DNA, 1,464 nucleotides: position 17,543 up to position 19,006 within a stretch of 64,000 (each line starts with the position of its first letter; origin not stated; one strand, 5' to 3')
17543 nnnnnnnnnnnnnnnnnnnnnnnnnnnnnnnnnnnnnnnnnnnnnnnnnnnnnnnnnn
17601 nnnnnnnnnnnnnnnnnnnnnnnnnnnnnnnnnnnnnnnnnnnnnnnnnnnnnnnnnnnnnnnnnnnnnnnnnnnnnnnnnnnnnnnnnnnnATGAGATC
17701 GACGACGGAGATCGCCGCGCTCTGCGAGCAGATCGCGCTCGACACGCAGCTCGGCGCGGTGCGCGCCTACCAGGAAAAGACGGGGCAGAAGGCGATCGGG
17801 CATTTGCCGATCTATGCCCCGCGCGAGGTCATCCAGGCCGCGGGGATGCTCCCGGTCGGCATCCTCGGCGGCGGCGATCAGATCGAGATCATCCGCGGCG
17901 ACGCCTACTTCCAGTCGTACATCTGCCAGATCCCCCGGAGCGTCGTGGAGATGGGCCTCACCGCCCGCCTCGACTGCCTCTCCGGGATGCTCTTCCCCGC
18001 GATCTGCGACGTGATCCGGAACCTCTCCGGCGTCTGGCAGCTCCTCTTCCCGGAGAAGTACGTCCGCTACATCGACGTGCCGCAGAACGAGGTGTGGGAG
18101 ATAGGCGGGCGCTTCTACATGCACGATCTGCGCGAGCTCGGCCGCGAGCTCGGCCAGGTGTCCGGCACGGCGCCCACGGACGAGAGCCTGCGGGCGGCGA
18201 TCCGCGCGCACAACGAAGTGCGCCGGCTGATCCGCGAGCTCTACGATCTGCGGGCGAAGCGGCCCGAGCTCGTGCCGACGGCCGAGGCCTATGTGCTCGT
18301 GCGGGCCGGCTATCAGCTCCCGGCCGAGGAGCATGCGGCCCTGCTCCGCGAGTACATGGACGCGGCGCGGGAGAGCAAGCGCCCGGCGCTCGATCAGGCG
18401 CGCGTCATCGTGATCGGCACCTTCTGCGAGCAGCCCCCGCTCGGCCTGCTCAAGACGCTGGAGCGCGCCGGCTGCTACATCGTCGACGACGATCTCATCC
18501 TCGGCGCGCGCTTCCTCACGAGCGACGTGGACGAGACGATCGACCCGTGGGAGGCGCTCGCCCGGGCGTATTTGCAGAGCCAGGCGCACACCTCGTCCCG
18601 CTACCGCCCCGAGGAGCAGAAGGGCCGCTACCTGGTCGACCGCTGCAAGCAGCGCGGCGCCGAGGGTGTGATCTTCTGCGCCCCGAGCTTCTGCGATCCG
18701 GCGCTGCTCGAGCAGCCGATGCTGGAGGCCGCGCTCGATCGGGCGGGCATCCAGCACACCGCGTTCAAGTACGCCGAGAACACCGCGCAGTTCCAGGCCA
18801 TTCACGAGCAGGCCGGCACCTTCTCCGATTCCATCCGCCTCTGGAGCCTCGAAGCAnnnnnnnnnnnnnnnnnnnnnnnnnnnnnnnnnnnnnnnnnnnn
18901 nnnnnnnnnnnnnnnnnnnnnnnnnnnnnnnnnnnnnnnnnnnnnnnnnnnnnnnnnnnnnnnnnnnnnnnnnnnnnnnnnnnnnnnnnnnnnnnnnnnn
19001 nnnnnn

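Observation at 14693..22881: Complete anaerobic benzoyl-CoA ring-reduction module (had-oah-dch-bcrCBAD) in an otherwise aerobic-myxobacterium-like context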

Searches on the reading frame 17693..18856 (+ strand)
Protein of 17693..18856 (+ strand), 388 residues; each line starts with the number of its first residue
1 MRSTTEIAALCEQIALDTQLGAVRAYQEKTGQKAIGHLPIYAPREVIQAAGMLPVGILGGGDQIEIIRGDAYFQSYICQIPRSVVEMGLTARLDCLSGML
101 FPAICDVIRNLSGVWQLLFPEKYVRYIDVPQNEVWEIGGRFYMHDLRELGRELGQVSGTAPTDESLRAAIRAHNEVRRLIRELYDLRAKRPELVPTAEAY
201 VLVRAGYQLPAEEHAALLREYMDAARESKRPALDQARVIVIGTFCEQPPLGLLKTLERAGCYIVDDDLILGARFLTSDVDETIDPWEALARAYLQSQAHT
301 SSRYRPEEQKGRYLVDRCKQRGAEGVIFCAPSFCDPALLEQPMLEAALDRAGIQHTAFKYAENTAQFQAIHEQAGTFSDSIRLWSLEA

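Call 4: search_protein_families(library=ncbifam, proteins=[window:17693-18856:+], max_evalue=0.00001)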
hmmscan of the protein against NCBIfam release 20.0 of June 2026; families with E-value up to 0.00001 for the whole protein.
window:17693-18856:+ (388 aa): 4 families
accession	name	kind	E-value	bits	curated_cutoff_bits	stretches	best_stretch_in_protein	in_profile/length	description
TIGR02263.1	benz_CoA_red_C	equivalog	7.7e-148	492.5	421.15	1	4-381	1-380/380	benzoyl-CoA reductase subunit C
NF052456.1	HyiscapDhHadC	equivalog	1.7e-58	198.3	700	1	22-378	18-369/372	(R)-2-hydroxyisocaproyl-CoA dehydratase subunit beta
NF040772.1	double_cubane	equivalog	8.4e-31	107.3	350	1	26-354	14-345/372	double-cubane-cluster-containing anaerobic reductase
TIGR03190.1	benz_CoA_bzdN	equivalog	7.5e-29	100.7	453.8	1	23-356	18-347/377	benzoyl-CoA reductase, bzd-type, subunit N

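Call 5: search_protein_families(library=pfam, proteins=[window:17693-18856:+], max_evalue=0.001)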
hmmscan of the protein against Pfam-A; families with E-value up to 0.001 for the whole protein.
window:17693-18856:+ (388 aa): 1 family
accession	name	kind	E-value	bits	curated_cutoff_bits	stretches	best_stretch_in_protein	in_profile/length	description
PF06050.19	HGD-D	-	3.7e-69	234.4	28.4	1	40-380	2-341/342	2-hydroxyglutaryl-CoA dehydratase, D-component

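Call 31: search_solved_structures(query=window:17693-18856:+, max_evalue=0.00001, show_alignments=4)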
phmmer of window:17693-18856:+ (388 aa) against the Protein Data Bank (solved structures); distinct sequences matched with E-value up to 0.00001: 5.
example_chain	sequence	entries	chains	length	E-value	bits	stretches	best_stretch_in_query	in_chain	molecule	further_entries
9g87_B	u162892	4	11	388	4.9e-58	200.1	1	6-381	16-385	3-methylbenzoyl-CoA reductase gamma subunit MbdN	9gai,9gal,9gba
3o3m_B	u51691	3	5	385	6.1e-53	183.3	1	17-383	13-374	beta subunit 2-hydroxyacyl-CoA dehydratase | beta-subunit 2-hydroxyacyl-CoA dehydratase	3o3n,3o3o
8s02_B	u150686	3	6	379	8e-29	103.9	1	24-355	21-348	BzdN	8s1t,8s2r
7yyl_C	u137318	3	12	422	2.3e-16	62.9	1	28-354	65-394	Dehydratase family protein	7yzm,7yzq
6eno_A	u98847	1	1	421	2.3e-16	62.9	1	28-354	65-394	Dehydratase family protein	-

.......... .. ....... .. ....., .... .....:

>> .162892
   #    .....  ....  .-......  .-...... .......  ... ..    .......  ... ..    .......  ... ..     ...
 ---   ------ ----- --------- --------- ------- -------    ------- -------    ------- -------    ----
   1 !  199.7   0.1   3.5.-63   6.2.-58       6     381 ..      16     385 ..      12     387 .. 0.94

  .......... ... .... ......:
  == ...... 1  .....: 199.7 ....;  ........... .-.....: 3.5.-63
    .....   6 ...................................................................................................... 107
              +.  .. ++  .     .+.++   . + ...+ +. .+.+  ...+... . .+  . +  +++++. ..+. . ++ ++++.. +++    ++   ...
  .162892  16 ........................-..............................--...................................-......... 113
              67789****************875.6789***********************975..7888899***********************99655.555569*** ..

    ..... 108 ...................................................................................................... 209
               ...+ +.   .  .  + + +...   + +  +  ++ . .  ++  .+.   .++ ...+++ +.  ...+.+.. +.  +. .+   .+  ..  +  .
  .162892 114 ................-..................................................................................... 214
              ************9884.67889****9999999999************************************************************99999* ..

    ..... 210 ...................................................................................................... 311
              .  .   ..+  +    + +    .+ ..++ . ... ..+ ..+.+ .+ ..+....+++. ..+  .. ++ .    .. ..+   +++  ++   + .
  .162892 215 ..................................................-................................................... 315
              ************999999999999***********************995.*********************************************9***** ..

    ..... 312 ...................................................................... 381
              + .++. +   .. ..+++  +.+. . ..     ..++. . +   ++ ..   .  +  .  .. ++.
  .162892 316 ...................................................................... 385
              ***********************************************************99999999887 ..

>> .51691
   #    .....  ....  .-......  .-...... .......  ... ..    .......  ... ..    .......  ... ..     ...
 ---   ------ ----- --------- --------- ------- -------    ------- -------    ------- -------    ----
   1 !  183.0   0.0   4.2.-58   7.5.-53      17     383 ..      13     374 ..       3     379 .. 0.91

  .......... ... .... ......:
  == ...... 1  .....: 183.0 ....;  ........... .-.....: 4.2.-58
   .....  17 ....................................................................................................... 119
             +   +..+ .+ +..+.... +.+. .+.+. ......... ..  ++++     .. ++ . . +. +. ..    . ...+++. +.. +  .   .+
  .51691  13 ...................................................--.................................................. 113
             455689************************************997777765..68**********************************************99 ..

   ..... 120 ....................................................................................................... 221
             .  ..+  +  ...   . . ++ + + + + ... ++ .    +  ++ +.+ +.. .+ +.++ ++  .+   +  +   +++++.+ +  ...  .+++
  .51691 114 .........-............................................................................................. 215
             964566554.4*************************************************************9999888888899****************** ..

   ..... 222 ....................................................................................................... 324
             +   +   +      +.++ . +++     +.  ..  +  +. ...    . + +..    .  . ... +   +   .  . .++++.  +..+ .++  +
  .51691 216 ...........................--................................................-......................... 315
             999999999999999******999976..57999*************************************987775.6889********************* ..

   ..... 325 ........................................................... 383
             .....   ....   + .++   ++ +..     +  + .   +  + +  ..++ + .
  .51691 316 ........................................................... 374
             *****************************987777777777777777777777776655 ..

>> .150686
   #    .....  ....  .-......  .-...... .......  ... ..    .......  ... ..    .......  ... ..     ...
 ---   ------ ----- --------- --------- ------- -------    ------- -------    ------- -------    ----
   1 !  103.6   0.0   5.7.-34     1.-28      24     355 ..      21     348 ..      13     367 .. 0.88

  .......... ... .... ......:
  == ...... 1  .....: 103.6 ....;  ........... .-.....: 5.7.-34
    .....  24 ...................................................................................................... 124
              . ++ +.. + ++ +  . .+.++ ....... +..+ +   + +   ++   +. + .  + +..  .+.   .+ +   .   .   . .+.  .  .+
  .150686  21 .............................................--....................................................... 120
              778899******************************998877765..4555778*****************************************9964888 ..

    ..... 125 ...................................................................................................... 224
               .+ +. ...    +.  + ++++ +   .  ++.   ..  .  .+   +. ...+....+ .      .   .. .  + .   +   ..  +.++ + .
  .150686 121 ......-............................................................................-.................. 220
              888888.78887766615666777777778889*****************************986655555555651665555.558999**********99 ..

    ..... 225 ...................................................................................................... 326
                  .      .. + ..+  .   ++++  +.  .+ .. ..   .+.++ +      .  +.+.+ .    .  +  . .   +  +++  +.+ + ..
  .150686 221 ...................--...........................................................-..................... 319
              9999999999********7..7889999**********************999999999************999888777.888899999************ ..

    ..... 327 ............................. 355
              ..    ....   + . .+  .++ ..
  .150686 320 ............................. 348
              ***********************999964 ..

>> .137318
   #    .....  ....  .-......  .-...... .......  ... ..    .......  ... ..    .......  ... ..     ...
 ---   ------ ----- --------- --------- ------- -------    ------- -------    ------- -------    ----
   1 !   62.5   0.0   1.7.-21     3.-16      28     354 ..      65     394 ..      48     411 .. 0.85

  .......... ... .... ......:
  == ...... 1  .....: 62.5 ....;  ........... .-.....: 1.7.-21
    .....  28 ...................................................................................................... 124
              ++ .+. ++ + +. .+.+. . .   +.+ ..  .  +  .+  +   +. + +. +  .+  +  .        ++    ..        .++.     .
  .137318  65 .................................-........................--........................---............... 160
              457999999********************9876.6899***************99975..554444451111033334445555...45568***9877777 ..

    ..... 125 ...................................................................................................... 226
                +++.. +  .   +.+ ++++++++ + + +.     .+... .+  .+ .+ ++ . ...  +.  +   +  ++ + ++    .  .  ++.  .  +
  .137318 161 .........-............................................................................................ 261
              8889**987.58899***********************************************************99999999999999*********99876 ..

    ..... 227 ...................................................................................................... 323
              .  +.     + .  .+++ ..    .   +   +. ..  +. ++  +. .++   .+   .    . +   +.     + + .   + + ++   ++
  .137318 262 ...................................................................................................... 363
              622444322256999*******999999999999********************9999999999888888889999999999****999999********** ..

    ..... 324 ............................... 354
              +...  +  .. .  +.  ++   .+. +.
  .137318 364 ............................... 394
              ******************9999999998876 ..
